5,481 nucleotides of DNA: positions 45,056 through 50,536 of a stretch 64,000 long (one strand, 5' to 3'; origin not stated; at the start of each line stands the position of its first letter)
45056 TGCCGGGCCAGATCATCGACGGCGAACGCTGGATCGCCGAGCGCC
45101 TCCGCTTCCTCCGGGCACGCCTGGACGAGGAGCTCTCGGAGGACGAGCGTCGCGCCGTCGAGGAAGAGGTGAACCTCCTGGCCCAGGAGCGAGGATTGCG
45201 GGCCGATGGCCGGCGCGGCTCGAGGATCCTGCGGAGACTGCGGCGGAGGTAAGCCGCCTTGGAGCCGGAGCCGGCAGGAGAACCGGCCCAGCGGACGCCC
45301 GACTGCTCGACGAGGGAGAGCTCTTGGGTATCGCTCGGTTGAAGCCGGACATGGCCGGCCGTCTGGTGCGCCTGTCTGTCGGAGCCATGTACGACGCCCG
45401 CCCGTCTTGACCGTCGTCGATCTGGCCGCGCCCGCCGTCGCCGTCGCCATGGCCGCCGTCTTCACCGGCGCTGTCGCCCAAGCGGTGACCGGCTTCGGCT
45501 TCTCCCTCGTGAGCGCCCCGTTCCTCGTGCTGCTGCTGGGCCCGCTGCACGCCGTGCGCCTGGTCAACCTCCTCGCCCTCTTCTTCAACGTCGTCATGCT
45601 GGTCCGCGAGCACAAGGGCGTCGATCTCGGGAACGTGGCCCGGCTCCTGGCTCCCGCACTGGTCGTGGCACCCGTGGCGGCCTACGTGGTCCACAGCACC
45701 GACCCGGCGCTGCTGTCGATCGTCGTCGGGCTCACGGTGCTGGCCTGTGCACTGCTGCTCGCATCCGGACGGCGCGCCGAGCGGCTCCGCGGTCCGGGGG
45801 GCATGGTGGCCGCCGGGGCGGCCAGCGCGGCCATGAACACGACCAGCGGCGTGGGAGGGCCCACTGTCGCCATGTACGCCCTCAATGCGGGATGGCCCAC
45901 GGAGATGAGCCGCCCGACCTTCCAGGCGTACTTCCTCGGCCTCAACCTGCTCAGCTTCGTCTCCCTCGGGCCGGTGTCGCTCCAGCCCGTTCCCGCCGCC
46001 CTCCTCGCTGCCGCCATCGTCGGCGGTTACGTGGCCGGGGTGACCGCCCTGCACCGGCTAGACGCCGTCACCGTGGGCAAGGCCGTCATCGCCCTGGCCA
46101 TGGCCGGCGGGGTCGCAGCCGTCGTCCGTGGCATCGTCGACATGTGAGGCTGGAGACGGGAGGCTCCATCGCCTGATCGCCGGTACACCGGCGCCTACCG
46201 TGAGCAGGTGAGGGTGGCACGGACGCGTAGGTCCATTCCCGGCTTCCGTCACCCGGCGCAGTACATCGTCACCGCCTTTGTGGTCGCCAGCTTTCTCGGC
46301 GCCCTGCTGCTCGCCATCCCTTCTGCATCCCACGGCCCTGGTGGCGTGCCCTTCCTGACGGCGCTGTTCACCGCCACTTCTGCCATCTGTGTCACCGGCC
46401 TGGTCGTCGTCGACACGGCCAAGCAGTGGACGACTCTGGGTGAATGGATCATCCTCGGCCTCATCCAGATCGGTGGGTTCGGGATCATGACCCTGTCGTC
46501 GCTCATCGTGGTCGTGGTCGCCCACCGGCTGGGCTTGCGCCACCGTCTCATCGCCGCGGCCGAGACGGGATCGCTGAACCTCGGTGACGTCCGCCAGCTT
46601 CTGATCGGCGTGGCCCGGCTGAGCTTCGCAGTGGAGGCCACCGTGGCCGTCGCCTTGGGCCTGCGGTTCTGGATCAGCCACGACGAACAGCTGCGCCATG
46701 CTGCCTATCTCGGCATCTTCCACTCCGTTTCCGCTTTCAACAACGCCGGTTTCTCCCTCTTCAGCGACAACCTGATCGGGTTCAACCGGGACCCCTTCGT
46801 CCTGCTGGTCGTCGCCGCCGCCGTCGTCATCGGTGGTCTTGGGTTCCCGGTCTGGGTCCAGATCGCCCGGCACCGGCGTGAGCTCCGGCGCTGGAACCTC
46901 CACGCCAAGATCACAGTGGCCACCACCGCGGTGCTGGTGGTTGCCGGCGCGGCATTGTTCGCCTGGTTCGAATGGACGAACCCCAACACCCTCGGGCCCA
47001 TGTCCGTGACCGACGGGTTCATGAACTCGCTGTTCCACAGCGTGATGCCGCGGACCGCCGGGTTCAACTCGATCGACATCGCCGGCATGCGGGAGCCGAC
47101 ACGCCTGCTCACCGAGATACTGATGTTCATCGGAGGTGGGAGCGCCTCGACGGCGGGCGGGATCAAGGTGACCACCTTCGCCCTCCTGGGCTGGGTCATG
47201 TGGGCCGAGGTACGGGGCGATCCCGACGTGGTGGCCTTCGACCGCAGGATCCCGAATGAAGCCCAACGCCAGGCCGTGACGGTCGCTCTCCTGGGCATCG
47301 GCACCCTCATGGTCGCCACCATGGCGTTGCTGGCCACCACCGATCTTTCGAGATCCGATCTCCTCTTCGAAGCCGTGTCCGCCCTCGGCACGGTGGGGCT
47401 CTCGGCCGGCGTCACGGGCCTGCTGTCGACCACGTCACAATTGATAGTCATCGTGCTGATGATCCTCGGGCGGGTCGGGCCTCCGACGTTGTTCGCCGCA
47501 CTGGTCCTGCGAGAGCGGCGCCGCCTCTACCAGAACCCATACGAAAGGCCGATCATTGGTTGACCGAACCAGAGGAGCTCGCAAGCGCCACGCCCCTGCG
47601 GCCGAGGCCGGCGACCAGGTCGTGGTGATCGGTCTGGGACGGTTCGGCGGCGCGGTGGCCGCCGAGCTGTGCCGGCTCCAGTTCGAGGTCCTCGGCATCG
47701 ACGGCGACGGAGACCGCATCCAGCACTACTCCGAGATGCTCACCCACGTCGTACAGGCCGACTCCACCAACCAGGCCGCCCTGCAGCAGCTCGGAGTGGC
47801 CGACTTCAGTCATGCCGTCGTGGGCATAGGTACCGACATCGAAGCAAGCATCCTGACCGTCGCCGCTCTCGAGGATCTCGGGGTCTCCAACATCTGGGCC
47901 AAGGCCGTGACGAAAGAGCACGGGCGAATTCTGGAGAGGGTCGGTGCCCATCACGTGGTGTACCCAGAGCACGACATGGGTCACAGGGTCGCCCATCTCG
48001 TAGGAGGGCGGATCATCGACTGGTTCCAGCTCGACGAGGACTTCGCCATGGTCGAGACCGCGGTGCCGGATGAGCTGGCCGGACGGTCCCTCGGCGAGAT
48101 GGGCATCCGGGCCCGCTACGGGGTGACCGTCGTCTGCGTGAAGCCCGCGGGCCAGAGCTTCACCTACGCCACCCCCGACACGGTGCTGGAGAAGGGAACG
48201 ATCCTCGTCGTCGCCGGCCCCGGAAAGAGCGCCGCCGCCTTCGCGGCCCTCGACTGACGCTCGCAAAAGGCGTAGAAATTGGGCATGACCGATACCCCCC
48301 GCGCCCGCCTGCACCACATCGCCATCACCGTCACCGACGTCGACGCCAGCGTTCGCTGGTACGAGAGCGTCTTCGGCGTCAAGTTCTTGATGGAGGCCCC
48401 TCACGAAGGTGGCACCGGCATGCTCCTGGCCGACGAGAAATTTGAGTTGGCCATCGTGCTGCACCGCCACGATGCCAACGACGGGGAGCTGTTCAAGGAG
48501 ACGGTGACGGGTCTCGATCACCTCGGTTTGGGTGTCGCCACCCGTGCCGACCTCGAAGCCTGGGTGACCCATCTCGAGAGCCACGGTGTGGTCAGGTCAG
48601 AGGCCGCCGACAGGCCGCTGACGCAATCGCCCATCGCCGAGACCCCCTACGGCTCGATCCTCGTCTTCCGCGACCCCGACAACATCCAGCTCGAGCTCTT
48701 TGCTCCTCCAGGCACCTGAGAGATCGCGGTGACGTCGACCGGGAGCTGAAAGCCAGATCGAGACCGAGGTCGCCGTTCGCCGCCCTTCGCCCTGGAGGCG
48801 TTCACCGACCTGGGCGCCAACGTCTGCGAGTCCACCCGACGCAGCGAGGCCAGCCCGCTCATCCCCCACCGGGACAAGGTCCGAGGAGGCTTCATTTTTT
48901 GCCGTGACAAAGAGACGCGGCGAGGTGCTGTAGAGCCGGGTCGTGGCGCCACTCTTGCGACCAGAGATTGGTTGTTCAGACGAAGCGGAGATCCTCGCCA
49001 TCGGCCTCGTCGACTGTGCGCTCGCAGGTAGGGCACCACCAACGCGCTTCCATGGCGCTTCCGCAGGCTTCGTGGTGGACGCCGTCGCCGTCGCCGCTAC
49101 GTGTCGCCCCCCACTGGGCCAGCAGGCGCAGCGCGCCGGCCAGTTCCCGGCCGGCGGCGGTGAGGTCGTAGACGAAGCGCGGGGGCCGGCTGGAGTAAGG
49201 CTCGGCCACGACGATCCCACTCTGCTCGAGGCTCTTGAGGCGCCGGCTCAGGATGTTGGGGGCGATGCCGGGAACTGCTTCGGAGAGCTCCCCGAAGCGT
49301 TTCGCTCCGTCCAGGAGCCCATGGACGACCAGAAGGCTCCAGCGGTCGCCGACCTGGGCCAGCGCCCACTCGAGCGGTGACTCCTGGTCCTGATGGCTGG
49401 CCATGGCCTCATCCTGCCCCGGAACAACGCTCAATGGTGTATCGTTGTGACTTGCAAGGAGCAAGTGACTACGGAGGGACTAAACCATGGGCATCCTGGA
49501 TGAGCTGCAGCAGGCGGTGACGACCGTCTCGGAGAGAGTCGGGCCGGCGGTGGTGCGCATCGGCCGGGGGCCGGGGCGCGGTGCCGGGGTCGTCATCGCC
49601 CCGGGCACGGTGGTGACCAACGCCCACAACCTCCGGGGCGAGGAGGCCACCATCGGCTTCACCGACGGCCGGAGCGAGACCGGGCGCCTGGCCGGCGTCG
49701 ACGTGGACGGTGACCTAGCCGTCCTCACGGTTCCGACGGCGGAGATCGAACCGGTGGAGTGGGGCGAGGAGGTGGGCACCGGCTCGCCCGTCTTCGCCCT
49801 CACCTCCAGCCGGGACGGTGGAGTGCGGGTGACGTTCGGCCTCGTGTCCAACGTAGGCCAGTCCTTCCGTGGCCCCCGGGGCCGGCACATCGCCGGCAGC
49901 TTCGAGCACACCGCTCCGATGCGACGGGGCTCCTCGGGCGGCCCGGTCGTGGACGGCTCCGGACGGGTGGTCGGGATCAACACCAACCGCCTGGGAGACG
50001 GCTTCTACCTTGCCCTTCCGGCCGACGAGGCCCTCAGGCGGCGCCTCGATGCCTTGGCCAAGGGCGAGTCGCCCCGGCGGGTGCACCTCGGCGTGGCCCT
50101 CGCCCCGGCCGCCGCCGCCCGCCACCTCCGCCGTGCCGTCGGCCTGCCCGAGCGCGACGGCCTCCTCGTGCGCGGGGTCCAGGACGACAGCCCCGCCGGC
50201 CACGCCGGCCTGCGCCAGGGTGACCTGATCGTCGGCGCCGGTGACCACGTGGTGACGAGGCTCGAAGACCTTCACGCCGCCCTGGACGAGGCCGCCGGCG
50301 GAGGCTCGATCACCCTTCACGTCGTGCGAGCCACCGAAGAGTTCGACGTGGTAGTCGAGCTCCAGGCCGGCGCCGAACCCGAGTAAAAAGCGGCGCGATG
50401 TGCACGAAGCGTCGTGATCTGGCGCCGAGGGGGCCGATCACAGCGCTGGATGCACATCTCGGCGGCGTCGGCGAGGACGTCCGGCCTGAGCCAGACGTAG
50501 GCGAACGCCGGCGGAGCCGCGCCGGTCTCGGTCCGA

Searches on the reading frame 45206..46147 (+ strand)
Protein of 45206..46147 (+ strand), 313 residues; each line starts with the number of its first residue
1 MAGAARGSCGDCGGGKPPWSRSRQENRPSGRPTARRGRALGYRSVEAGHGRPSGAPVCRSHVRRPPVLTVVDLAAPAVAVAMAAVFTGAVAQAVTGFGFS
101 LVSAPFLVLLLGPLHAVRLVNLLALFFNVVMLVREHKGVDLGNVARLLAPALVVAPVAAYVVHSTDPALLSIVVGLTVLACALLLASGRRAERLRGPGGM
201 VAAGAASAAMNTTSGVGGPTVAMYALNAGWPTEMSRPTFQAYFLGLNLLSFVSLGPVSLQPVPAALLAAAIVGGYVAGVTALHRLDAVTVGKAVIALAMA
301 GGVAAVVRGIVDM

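Call 24: search_protein_families(library=pfam, proteins=[window:45206-46147:+], max_evalue=0.001)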
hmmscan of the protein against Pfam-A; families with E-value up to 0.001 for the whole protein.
window:45206-46147:+ (313 aa): 1 family
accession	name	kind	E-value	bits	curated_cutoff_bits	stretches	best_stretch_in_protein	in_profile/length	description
PF01925.25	TauE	-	8.2e-21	75.2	32.6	1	82-303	3-235/237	Sulfite exporter TauE/SafE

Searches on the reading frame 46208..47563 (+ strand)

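Call 24: search_protein_families(library=pfam, proteins=[window:46208-47563:+], max_evalue=0.001)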
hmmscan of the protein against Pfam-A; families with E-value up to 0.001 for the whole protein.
window:46208-47563:+ (451 aa): 1 family
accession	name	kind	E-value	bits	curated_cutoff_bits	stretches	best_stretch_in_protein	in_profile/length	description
PF02386.22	TrkH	-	8.5e-54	183.3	27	1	11-424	30-482/502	Cation transport protein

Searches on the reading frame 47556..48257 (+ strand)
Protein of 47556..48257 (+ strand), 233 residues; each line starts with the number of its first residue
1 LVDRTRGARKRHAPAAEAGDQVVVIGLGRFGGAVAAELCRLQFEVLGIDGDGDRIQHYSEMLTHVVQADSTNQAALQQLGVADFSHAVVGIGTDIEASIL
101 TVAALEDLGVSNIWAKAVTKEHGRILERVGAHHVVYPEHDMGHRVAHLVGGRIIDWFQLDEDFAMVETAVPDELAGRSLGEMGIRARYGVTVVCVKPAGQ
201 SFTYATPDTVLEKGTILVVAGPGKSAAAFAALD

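Call 24: search_protein_families(library=pfam, proteins=[window:47556-48257:+], max_evalue=0.001)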
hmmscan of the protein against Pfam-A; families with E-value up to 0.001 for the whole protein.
window:47556-48257:+ (233 aa): 2 families
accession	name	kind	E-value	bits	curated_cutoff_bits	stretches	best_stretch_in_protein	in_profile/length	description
PF02254.24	TrkA_N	-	2.6e-26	92.7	23.8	1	22-137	1-116/116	TrkA-N domain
PF02080.26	TrkA_C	-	1e-09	38.6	27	1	171-231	9-68/71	TrkA-C domain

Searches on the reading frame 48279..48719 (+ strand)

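Call 24: search_protein_families(library=pfam, proteins=[window:48279-48719:+], max_evalue=0.001)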
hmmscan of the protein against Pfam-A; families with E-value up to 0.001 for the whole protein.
window:48279-48719:+ (146 aa): 3 families
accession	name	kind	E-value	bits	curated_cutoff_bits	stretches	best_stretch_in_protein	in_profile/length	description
PF00903.31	Glyoxalase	-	4.4e-15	56.6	20.6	1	10-140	1-121/121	Glyoxalase/Bleomycin resistance protein/Dioxygenase superfamily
PF13669.12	Glyoxalase_4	-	5.1e-08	33.6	27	1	12-105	1-92/109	Glyoxalase/Bleomycin resistance protein/Dioxygenase superfamily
PF13468.12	Glyoxalase_3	-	0.00031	21.3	25.1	1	11-112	1-110/176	Glyoxalase-like domain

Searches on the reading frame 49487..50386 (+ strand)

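Call 24: search_protein_families(library=pfam, proteins=[window:49487-50386:+], max_evalue=0.001)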
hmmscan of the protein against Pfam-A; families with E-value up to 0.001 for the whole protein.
window:49487-50386:+ (299 aa): 4 families
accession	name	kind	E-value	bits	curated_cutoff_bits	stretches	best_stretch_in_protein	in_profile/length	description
PF13365.12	Trypsin_2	-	7.8e-21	75.8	27.6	1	32-164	1-144/144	Trypsin-like peptidase domain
PF13180.12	PDZ_2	-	7.9e-10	39.3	27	1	222-291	10-79/80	PDZ domain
PF17820.7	PDZ_6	-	1.3e-09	38.1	27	1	228-281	2-54/54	PDZ domain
PF00089.32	Trypsin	-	7.1e-06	26.4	20.6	1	32-166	27-196/220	Trypsin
